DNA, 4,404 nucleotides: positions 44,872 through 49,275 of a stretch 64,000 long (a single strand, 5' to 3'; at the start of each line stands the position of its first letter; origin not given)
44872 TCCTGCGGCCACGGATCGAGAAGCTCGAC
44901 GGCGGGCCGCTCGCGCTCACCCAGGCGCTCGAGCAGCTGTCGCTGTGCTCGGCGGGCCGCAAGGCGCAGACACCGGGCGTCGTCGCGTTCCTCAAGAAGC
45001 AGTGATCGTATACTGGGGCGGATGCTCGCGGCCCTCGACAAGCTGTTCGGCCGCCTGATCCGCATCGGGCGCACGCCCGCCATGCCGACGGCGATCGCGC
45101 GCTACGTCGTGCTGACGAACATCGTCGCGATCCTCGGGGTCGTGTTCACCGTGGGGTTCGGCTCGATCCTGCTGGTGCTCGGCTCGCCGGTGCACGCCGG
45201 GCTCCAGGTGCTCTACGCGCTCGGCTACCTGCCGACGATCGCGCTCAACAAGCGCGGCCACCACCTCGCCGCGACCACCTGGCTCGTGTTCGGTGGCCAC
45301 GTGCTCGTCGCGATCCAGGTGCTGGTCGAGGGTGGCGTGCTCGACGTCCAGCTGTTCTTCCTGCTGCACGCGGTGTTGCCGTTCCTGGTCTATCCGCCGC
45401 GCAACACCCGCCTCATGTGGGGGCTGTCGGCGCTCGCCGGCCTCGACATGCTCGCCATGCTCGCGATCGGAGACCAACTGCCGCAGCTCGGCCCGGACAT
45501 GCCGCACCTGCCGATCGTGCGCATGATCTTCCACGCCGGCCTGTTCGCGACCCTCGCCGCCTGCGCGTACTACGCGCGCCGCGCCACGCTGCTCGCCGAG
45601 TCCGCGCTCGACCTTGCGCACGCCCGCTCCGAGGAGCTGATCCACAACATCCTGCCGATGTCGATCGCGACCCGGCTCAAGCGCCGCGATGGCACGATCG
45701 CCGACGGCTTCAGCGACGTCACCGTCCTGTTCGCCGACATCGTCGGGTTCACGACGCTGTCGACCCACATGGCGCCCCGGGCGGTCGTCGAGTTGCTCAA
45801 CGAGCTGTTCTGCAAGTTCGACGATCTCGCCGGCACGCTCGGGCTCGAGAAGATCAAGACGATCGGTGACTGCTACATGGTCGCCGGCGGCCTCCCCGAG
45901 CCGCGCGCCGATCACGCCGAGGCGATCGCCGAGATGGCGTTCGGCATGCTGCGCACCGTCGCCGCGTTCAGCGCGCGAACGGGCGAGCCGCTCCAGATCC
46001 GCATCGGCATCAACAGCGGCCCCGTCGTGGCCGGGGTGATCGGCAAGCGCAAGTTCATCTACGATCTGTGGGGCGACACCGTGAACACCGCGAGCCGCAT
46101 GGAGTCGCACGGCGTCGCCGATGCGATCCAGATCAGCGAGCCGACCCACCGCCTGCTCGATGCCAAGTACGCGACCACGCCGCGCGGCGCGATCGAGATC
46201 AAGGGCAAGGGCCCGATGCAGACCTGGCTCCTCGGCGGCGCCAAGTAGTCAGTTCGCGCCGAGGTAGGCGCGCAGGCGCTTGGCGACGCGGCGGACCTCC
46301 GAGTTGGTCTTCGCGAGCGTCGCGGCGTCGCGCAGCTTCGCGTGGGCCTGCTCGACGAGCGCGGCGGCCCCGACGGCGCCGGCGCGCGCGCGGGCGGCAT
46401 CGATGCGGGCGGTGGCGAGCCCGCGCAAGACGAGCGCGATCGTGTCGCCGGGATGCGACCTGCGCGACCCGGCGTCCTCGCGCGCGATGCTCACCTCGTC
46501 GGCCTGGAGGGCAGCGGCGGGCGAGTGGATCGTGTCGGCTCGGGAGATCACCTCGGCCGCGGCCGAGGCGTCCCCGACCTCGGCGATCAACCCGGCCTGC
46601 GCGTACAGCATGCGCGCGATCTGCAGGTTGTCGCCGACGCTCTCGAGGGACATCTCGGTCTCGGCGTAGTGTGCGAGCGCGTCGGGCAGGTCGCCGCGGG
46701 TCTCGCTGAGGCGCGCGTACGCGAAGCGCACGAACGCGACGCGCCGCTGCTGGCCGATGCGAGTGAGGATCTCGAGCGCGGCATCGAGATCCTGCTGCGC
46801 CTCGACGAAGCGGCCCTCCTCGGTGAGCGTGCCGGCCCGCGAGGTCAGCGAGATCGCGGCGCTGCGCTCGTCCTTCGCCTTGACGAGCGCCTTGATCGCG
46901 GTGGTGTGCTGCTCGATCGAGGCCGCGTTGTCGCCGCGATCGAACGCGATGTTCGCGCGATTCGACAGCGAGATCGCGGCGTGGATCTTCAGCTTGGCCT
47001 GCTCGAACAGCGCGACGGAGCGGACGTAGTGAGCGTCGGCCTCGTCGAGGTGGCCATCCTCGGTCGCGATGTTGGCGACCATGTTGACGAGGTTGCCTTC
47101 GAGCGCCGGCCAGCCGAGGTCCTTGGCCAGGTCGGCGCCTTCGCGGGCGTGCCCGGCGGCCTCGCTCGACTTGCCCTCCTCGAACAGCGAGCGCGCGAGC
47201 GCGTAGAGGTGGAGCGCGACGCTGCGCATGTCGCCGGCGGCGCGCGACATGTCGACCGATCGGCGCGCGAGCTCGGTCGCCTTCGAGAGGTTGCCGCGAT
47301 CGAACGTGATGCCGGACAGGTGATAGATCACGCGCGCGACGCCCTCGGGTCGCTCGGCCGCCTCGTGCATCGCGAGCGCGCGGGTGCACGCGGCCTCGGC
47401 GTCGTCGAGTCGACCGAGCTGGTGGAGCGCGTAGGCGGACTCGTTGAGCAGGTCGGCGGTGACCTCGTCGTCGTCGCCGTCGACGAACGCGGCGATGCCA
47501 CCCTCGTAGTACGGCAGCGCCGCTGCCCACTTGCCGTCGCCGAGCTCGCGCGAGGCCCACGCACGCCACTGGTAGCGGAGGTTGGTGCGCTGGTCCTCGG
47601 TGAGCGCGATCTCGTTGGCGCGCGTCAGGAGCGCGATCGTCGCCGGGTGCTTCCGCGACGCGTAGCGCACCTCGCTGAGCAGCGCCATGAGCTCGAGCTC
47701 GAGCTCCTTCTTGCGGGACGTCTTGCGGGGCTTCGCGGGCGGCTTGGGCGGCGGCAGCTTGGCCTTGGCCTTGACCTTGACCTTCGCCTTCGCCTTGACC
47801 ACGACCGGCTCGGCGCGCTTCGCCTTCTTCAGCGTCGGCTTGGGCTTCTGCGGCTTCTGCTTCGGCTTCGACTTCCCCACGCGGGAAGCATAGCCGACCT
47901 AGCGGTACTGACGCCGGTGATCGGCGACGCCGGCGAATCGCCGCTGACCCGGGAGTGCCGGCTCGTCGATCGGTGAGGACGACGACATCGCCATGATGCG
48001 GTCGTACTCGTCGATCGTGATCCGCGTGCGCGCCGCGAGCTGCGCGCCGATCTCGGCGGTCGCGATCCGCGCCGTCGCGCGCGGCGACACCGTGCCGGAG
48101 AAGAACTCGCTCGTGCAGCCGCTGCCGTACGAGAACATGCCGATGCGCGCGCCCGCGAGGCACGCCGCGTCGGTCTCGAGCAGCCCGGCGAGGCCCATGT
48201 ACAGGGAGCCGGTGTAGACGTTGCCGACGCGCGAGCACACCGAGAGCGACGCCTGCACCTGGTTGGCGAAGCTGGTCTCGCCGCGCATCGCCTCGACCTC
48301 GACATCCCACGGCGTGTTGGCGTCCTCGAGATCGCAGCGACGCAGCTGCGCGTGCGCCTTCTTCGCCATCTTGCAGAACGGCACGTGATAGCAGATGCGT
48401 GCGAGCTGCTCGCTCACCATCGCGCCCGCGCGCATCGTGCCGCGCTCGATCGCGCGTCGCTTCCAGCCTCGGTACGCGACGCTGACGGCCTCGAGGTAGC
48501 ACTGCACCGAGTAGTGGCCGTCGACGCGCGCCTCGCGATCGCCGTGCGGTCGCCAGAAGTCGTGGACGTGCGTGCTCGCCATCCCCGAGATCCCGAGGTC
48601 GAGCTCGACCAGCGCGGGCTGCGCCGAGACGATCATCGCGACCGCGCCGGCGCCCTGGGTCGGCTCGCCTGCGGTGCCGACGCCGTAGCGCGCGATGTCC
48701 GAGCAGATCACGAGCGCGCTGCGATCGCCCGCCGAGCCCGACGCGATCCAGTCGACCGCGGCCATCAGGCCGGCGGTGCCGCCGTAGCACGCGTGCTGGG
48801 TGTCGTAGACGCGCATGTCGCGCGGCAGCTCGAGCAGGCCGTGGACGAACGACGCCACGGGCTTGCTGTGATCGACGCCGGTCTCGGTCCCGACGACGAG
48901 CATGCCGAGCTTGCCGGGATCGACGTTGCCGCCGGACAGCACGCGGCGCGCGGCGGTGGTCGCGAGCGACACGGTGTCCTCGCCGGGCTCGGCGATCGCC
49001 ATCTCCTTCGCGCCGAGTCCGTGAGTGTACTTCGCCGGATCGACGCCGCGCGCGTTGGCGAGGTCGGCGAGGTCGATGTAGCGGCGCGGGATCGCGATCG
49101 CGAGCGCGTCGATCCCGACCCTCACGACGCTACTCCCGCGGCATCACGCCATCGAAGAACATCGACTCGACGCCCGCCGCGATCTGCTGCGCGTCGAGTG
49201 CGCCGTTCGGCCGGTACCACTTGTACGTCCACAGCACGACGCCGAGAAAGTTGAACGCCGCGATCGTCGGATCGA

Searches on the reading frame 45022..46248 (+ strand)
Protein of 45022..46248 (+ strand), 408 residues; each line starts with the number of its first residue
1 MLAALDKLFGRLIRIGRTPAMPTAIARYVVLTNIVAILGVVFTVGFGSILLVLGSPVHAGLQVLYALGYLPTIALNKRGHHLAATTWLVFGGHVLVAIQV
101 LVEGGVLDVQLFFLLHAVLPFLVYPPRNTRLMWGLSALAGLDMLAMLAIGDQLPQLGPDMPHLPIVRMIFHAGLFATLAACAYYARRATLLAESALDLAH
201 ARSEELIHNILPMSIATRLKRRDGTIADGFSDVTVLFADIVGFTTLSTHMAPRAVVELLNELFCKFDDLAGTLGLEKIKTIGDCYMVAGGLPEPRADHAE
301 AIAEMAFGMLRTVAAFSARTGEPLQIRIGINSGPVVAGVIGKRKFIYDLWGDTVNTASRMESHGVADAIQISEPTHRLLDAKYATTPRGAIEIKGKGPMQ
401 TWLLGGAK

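Call 29: search_protein_families(library=pfam, proteins=[window:45022-46248:+], max_evalue=0.001)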
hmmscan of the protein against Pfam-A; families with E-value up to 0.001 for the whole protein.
window:45022-46248:+ (408 aa): 2 families
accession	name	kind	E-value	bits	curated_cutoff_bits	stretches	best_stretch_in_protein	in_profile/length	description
PF00211.25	Guanylate_cyc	-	2e-64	217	21.9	1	230-404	6-181/183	Adenylate and Guanylate cyclase catalytic domain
PF20967.2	MASE7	-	0.00093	19.5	26.2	0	23-197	6-180/183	MASE7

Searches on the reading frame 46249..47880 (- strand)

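Call 29: search_protein_families(library=pfam, proteins=[window:46249-47880:-], max_evalue=0.001)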
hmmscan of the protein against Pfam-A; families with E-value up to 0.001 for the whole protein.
window:46249-47880:- (543 aa): 8 families
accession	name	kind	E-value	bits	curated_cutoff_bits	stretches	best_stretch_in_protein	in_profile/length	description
PF13424.12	TPR_12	-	7.1e-18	65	30.1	2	341-407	2-70/77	Tetratricopeptide repeat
PF17874.7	TPR_MalT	-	1.2e-12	48.3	45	2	154-318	13-177/336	MalT-like TPR region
PF14938.12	SNAP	-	1.8e-09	37.9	25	1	292-444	24-177/282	Soluble NSF attachment protein, SNAP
PF07719.23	TPR_2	-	1e-07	31.9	27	0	142-171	1-30/34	Tetratricopeptide repeat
PF00515.34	TPR_1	-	1.4e-07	31.5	27.8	0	142-171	1-30/34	Tetratricopeptide repeat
PF13374.12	TPR_10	-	1.2e-05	25.6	27.5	0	141-174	1-34/42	Tetratricopeptide repeat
PF13181.12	TPR_8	-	0.00016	22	25.7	0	142-170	1-29/34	Tetratricopeptide repeat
PF13432.12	TPR_16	-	0.00019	22.3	32.7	1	107-171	2-60/65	Tetratricopeptide repeat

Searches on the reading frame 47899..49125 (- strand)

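Call 29: search_protein_families(library=pfam, proteins=[window:47899-49125:-], max_evalue=0.001)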
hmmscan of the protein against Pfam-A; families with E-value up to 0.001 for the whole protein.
window:47899-49125:- (408 aa): 3 families
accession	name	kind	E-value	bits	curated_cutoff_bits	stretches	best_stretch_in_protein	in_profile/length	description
PF01154.23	HMG_CoA_synt_N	-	3.3e-37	128.5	25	1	3-168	5-171/174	Hydroxymethylglutaryl-coenzyme A synthase N terminal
PF08540.16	HMG_CoA_synt_C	-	1.2e-35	124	25.1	2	274-380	127-240/280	Hydroxymethylglutaryl-coenzyme A synthase C terminal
PF08545.16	ACP_syn_III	-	0.00076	19.8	24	0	107-169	1-64/80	3-Oxoacyl-[acyl-carrier-protein (ACP)] synthase III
